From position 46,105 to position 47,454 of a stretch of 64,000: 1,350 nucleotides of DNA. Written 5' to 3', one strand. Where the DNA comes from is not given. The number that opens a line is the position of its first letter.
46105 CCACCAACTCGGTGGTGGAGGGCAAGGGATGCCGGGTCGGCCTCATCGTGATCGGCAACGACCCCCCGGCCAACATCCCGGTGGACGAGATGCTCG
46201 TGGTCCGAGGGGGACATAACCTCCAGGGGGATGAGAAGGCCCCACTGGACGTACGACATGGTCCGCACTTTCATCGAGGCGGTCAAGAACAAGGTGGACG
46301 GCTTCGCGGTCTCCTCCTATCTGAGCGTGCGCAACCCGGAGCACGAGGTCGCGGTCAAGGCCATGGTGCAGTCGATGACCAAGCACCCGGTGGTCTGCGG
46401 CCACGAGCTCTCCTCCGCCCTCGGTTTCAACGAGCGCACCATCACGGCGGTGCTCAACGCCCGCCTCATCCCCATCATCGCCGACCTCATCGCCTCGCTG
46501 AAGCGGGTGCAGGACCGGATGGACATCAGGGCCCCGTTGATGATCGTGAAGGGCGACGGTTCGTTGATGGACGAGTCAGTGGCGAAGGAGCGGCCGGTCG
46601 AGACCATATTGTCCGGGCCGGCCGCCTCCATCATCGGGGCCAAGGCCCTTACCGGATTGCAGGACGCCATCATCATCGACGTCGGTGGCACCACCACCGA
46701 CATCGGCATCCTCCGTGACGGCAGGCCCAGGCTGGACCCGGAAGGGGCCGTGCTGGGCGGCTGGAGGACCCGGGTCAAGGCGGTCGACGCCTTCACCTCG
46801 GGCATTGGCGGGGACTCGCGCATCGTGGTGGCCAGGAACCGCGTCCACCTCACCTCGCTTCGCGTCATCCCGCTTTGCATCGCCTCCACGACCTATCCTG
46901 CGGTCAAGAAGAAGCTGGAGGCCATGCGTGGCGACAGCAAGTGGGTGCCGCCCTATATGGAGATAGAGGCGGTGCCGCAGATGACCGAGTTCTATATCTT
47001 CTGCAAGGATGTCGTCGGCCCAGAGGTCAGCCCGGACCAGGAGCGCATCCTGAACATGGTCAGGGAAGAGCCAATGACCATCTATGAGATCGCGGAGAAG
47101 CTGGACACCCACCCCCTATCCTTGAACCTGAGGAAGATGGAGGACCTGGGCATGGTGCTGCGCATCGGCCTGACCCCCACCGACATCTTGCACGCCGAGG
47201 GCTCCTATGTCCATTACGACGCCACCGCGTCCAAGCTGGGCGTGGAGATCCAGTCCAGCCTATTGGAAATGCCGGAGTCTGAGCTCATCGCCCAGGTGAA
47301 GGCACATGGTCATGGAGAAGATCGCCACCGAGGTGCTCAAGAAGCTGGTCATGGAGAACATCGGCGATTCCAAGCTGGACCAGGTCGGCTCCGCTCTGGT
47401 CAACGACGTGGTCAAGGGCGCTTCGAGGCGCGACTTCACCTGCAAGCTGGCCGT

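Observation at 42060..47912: Stand-alone corrinoid protein and a bat-type HTH regulator bracketed by two paralogous ~660-aa hydantoinase-A-like ATPases, with no methyltransferase partner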

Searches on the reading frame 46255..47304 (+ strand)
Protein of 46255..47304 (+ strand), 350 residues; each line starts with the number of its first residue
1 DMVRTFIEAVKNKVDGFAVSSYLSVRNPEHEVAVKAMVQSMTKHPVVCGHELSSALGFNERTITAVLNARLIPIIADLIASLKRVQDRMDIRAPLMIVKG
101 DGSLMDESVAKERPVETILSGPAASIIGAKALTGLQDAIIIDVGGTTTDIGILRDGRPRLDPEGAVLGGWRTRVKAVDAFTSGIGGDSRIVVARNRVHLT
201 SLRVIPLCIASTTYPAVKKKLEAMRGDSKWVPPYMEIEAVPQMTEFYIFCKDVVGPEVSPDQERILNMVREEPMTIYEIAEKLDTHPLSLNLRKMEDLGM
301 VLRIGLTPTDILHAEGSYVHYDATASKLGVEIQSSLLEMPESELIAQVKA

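Call 54: find_homologous_proteins(query=window:46255-47304:+, max_evalue=1e-10)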
Query window:46255-47304:+ (350 aa): 5033 proteins with E <= 1e-10 among 8000 candidates; the best 120 are listed.
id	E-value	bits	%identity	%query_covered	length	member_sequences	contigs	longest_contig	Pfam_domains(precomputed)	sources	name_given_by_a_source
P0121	3.5e-223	758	100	100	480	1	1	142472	PF01968.25,PF05378.20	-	-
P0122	5.3e-161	554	70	100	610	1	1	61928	PF01968.25,PF13941.13,PF05378.20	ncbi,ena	-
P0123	1.4e-126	440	57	100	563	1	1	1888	PF01968.25,PF05378.20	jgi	jgi:N-methylhydantoinase A/oxoprolinase/acetone carboxylase beta subunit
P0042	3.7e-120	419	57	99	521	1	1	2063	PF01968.25,PF13941.13,PF05378.20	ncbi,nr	ncbi:MAG: hydantoinase/oxoprolinase family protein, partial [Euryarchaeota archaeon]|nr:hydantoinase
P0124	8.4e-120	418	59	93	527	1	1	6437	PF01968.25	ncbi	ncbi:MAG: hydantoinase/oxoprolinase family protein, partial [Methanomassiliicoccales archaeon]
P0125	1.6e-118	414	73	75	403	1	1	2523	PF01968.25,PF13941.13,PF05378.20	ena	-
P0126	2.7e-116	407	54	99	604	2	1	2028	PF01968.25,PF05378.20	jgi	jgi:N-methylhydantoinase A/oxoprolinase/acetone carboxylase beta subunit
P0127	5.4e-116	406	71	73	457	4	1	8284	PF01968.25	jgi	jgi:N-methylhydantoinase A/oxoprolinase/acetone carboxylase beta subunit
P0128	2.2e-114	400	55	98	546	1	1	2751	PF01968.25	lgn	-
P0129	3.5e-114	400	56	93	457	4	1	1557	PF01968.25,PF13941.13,PF05378.20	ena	-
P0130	2.0e-107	377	79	63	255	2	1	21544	PF01968.25,PF05378.20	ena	-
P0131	2.9e-107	377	66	77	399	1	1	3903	PF01968.25,PF13941.13,PF05378.20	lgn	-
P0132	3.1e-107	377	52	99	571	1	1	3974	PF01968.25,PF05378.20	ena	-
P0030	1.7e-104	368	67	77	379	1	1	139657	PF01968.25,PF13941.13,PF05378.20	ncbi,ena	-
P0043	5.2e-104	366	63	84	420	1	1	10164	PF01968.25,PF13941.13,PF05378.20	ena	-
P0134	1.8e-102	361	56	86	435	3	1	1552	PF01968.25,PF13941.13,PF05378.20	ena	-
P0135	6.4e-102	359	50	99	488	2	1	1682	PF01968.25,PF13941.13,PF05378.20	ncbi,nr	ncbi:MAG: hydantoinase/oxoprolinase family protein, partial [Thermoplasmata archaeon]|nr:hydantoinas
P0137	2.3e-99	351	49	100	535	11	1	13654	PF01968.25,PF13941.13,PF05378.20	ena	-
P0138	5.9e-99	350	81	58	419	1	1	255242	PF01968.25,PF13941.13,PF05378.20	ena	-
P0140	3.1e-98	347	49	96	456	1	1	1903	PF01968.25,PF13941.13,PF05378.20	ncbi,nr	ncbi:MAG: hydantoinase/oxoprolinase family protein, partial [Thermoplasmata archaeon]|nr:hydantoinas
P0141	4.3e-97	344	70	64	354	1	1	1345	PF01968.25,PF13941.13,PF05378.20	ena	-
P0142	2.2e-96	341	46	99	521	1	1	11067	PF01968.25,PF13941.13,PF05378.20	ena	-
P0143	3.5e-96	341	47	97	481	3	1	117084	PF01968.25,PF13941.13,PF05378.20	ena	-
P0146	4.8e-95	337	70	64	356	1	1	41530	PF01968.25,PF13941.13,PF05378.20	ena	-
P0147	1.4e-92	329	55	81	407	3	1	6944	PF01968.25,PF13941.13,PF05378.20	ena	-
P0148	4.2e-92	327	84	53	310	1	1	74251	PF01968.25,PF13941.13,PF05378.20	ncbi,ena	-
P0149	6.0e-91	323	50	92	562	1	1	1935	PF01968.25,PF13941.13,PF05378.20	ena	-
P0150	3.0e-90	321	50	92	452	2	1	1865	PF01968.25,PF13941.13,PF05378.20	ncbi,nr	ncbi:MAG: hydantoinase/oxoprolinase family protein, partial [Candidatus Methanomethylophilus sp.]|nr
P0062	1.6e-89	319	49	93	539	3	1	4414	PF01968.25,PF13941.13,PF05378.20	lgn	-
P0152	3.6e-88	314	65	63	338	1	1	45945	PF01968.25,PF13941.13,PF05378.20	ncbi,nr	ncbi:MAG TPA: hydantoinase/oxoprolinase family protein, partial [Methanomassiliicoccales archaeon]|n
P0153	2.1e-87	312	46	98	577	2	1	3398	PF01968.25,PF13941.13,PF05378.20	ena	-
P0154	1.3e-86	309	45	94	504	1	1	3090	PF01968.25,PF13941.13,PF05378.20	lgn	-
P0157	2.2e-84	302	58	64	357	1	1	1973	PF01968.25,PF13941.13,PF05378.20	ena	-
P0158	5.6e-84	300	58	70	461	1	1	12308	PF01968.25,PF13941.13,PF05378.20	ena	-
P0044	2.0e-83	299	44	97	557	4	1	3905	PF01968.25,PF13941.13,PF05378.20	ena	-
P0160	1.2e-82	296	44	98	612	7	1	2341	PF01968.25,PF13941.13,PF05378.20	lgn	-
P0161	2.5e-82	295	60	64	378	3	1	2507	PF01968.25,PF13941.13,PF05378.20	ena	-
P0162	4.1e-82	294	44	99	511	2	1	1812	PF01968.25,PF13941.13,PF05378.20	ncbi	-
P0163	1.1e-81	293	44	99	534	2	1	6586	PF01968.25,PF13941.13,PF05378.20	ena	-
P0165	1.8e-81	292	59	67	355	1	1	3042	PF01968.25,PF13941.13,PF05378.20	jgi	jgi:N-methylhydantoinase A/oxoprolinase/acetone carboxylase beta subunit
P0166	1.9e-81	292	44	95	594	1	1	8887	PF01968.25,PF13941.13,PF05378.20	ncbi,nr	ncbi:MAG: hydantoinase/oxoprolinase family protein, partial [Bacillota bacterium]|nr:hydantoinase/ox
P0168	2.6e-81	292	45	95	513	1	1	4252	PF01968.25,PF13941.13,PF05378.20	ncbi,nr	ncbi:TPA: hydantoinase/oxoprolinase family protein, partial [Candidatus Poribacteria bacterium]|nr:h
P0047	3.3e-81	291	42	99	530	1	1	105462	PF01968.25,PF13941.13,PF05378.20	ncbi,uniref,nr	ncbi:N-methylhydantoinase (ATP-hydrolyzing) [Desulfosporosinus sp. I2]|uniref:hydantoinase/oxoprolin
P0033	1.7e-80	289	44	100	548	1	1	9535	PF01968.25,PF13941.13,PF05378.20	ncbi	-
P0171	2.1e-80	289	47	92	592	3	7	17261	PF01968.25,PF13941.13,PF05378.20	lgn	-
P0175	1.8e-79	286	44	94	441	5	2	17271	PF01968.25,PF13941.13,PF05378.20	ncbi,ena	-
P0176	2.2e-79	285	58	64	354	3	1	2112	PF01968.25,PF13941.13,PF05378.20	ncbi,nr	ncbi:MAG: hydantoinase/oxoprolinase family protein, partial [Thermoplasmata archaeon]|nr:hydantoinas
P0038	1.7e-78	282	42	97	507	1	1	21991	PF01968.25,PF13941.13,PF05378.20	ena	-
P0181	3.7e-78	281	42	96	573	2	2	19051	PF01968.25,PF13941.13,PF05378.20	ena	-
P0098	6.1e-78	281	41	99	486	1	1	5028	PF01968.25,PF13941.13,PF05378.20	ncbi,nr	ncbi:MAG: hydantoinase/oxoprolinase family protein, partial [candidate division NC10 bacterium]|nr:h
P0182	2.6e-77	279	59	63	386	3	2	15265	PF01968.25,PF13941.13,PF05378.20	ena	-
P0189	6.5e-75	271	42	93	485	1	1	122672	PF01968.25,PF13941.13,PF05378.20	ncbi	-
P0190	4.3e-74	268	38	100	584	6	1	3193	PF01968.25,PF13941.13,PF05378.20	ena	-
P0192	5.7e-73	264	42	100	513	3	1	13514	PF01968.25,PF13941.13,PF05378.20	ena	-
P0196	1.7e-72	263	40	98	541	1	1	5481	PF01968.25,PF13941.13,PF05378.20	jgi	jgi:N-methylhydantoinase A/oxoprolinase/acetone carboxylase beta subunit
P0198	2.2e-72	262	39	97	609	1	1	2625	PF01968.25,PF13941.13,PF05378.20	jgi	jgi:N-methylhydantoinase A/oxoprolinase/acetone carboxylase beta subunit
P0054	2.5e-72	262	40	100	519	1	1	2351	PF01968.25,PF13941.13,PF05378.20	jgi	jgi:hypothetical protein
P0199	2.6e-72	262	41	100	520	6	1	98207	PF01968.25,PF13941.13,PF05378.20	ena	-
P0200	2.8e-72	262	38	100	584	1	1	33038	PF01968.25,PF13941.13,PF05378.20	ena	-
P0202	4.9e-72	261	39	94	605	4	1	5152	PF01968.25,PF13941.13,PF05378.20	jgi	-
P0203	5.8e-72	261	41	100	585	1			PF01968.25,PF13941.13,PF05378.20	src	-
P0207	9.4e-72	260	39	95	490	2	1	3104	PF01968.25,PF13941.13,PF05378.20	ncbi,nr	ncbi:MAG: hydantoinase/oxoprolinase family protein, partial [Butyricicoccus sp.]|nr:hydantoinase/oxo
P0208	9.6e-72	260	40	99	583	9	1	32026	PF01968.25,PF13941.13,PF05378.20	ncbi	-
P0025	1.0e-71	260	56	62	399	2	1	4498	PF01968.25,PF13941.13,PF05378.20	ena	-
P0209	1.0e-71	260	39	99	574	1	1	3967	PF01968.25,PF13941.13,PF05378.20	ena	-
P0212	2.3e-71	259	41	97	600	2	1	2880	PF01968.25,PF13941.13,PF05378.20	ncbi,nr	ncbi:MAG: hydantoinase/oxoprolinase family protein [Chloroflexi bacterium]|nr:hydantoinase/oxoprolin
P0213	2.6e-71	259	39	99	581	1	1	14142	PF01968.25,PF13941.13,PF05378.20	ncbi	-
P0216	4.5e-71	258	38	100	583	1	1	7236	PF01968.25,PF13941.13,PF05378.20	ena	-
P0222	1.1e-70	257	56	62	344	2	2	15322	PF01968.25,PF13941.13,PF05378.20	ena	-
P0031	1.2e-70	257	43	94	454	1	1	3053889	PF01968.25,PF13941.13,PF05378.20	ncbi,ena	-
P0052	2.1e-70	256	42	95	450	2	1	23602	PF01968.25,PF13941.13,PF05378.20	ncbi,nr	ncbi:MAG TPA: hydantoinase/oxoprolinase family protein, partial [Methanosarcina sp.]|nr:hydantoinase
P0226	2.2e-70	256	41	100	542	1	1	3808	PF01968.25,PF13941.13,PF05378.20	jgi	-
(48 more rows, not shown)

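Call 55: find_encoding_contigs(protein=P0148, flank=8000, max_places=2)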
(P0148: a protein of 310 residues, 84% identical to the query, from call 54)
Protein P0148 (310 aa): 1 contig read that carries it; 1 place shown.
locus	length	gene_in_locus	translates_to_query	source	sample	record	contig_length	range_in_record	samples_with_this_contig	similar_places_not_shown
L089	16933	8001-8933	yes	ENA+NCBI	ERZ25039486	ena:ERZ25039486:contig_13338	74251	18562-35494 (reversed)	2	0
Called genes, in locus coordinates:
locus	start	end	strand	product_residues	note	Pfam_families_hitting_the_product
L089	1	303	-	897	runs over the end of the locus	PF08448:PAS_4 (faint), PF00989:PAS (faint), PF18947:HAMP_2, PF18575:HAMP_N3, PF18947:HAMP_2, PF00015:MCPsignal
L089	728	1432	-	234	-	PF02826:2-Hacid_dh_C, PF01262:AlaDh_PNT_C (faint)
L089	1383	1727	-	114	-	PF00389:2-Hacid_dh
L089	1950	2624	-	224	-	PF00702:Hydrolase, PF13419:HAD_2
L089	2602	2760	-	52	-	-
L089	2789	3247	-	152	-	-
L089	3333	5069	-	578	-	PF00702:Hydrolase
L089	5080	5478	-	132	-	PF00122:E1-E2_ATPase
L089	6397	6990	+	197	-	PF00342:PGI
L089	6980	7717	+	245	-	-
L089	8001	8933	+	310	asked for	PF05378:Hydant_A_N, PF13941:MutL (weak), PF01968:Hydantoinase_A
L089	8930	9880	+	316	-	-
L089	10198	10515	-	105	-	-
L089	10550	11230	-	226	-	PF14224:DUF4331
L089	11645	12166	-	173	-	-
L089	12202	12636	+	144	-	-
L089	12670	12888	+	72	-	-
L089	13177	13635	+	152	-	-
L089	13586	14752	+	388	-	-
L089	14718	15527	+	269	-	-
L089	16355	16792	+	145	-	PF00752:XPG_N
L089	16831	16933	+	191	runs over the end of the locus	PF00867:XPG_I, PF01367:5_3_exonuc (weak)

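Call 56: find_encoding_contigs(protein=P0138, flank=8000, max_places=2)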
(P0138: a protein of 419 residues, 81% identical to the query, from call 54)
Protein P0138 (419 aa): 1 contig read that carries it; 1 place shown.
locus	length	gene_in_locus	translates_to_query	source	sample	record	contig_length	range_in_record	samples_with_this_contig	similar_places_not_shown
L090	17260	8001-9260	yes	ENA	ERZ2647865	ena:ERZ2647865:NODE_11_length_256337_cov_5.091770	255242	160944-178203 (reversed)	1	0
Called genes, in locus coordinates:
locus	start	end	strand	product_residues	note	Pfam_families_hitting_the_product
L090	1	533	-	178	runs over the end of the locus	PF02596:DUF169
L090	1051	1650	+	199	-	PF02607:B12-binding_2, PF02310:B12-binding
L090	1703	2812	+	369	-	PF01208:URO-D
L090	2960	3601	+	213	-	PF02607:B12-binding_2, PF02310:B12-binding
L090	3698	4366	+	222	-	PF02492:cobW, PF03308:MeaB (faint)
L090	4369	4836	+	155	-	-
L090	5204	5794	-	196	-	PF04967:HTH_10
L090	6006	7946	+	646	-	PF05378:Hydant_A_N, PF13941:MutL (faint), PF01968:Hydantoinase_A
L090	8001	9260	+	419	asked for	PF05378:Hydant_A_N, PF13941:MutL (faint), PF01968:Hydantoinase_A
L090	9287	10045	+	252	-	-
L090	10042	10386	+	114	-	PF08859:DGC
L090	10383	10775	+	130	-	PF08859:DGC (weak)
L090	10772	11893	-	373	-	-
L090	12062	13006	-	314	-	PF00294:PfkB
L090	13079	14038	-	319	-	PF22700:MVD-like_N, PF00288:GHMP_kinases_N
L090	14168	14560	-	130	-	PF01951:Archease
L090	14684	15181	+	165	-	PF03435:Sacchrp_dh_NADP (weak), PF03447:NAD_binding_3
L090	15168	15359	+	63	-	PF01958:Asp_DH_C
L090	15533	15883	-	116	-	-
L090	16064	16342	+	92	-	-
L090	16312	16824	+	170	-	PF00551:Formyl_trans_N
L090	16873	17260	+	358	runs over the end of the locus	PF01321:Creatinase_N (weak), PF00557:Peptidase_M24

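Call 69: predict_structure(alignment_id=A2)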
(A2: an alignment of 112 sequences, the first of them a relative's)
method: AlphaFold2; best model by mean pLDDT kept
length: 604 residues; sequences in the alignment: 112
mean_pLDDT: 92.2   pTM: 0.88
mean pLDDT of the five models: 92.2, 91.6, 91.5, 91.2, 91.0
residues with pLDDT >= 90: 502; 70-90: 81; 50-70: 11; < 50: 10
segments of 3 or more residues with pLDDT < 50: 595-604
pLDDT, mean of each block of 10 residues (from residue 1): 76 95 94 94 97 96 96 96 97 91 90 92 93 91 92 90 90 96 97 94 90 78 90 96 94 98 95 87 92 95 93 97 97 95 93 98 95 98 98 98 96 88 91 93 95 94 98 96 92 94 92 95 96 98 94 94 88 82 94 52 39
secondary structure, 60 per line:
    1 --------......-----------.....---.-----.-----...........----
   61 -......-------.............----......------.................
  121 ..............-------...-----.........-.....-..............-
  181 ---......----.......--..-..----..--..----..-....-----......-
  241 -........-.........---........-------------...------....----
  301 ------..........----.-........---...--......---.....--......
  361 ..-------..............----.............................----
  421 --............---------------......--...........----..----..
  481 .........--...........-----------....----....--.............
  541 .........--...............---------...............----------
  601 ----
elements in order: E9-14 E26-30 H46-56 E62-67 H75-87 E92-94 H104-134 E142-144 E150-152 H153-158 H160-164 H166-179 E184-189 E194-200 E225-228 E234-239 E242-249 H253-259 H263-270 E293-296 H307-316 H323-330 H339-344 E348-352 H355-362 H370-383 H388-416 H423-434 E450-455 H458-468 H479-489 E492-502 E514-517 E522-525 H528-549 E552-566 E576-590

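Call 73: fold_search(model_id=the predicted structure, library=pdb)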
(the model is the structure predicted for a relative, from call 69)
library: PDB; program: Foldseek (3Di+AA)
matches with E <= 10: 1236; with E <= 0.001: 17
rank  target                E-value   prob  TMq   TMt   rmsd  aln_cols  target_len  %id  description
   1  9h03_A                4.9e-21  1.00  0.53  0.28   8.3       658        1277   15  NMHase, dihydrouridine, 2.1A, CC_mask=0.7859 (released 2025-10-15)
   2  6yra_A                6.7e-19  1.00  0.52  0.46   9.5       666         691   17  Crystal structure of ATP-dependent caprolactamase from Pseudomonas jessenii (released 2021-04-21)
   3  5l9w_B                1.5e-18  1.00  0.51  0.44  10.8       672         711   16  Crystal structure of the Apc core complex (released 2017-01-18)
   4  5svc_B                2.4e-18  1.00  0.60  0.51   7.0       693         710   13  Mechanism of ATP-Dependent Acetone Carboxylation, Acetone Carboxylase nucleotide-free structure (released 2017-08-09)
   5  5m45_B                9.9e-18  1.00  0.55  0.47   8.2       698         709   13  Structure of Acetone Carboxylase purified from Xanthobacter autotrophicus (released 2017-08-09)
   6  5l9w_b                1.0e-17  1.00  0.56  0.52   7.7       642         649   14  Crystal structure of the Apc core complex (released 2017-01-18)
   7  5svb_B                1.5e-16  1.00  0.52  0.46   9.4       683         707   13  Mechanism of ATP-Dependent Acetone Carboxylation, Acetone Carboxylase AMP bound structure (released 2017-08-09)
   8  3c0b_B                3.0e-05  1.00  0.21  0.36  18.3       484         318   11  Crystal structure of the conserved archaeal protein Q6M145. Northeast Structural Genomics Consortium target MrR63 (released 2008-02-26)
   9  3cet_B                5.0e-05  0.99  0.19  0.31  16.6       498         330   11  Crystal structure of the pantheonate kinase-like protein Q6M145 at the resolution 1.8 A. Northeast Structural Genomics (released 2008-03-18)
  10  3cet_A                1.5e-04  1.00  0.20  0.37  15.9       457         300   12  Crystal structure of the pantheonate kinase-like protein Q6M145 at the resolution 1.8 A. Northeast Structural Genomics (released 2008-03-18)
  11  3c0b_C                4.2e-04  1.00  0.21  0.36  14.4       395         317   13  Crystal structure of the conserved archaeal protein Q6M145. Northeast Structural Genomics Consortium target MrR63 (released 2008-02-26)
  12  1u6z_B                5.0e-04  0.38  0.08  0.09  22.7       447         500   11  Structure of an E. coli Exopolyphosphatase: Insight into the processive hydrolysis of polyphosphate and its regulation (released 2005-12-06)
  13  4czl                  5.6e-04  0.96  0.17  0.27  13.8       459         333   11  C. crescentus MreB, monomeric, ADP (released 2014-06-25)
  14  1u6z_A                5.6e-04  0.35  0.08  0.09  22.5       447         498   10  Structure of an E. coli Exopolyphosphatase: Insight into the processive hydrolysis of polyphosphate and its regulation (released 2005-12-06)
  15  2flo_B                5.9e-04  0.28  0.08  0.09  22.9       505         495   10  Crystal structure of exopolyphosphatase (PPX) from E. coli O157:H7 (released 2006-06-06)
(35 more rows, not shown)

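Call 80: find_encoding_contigs(protein=P0121, flank=1000, max_places=2)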
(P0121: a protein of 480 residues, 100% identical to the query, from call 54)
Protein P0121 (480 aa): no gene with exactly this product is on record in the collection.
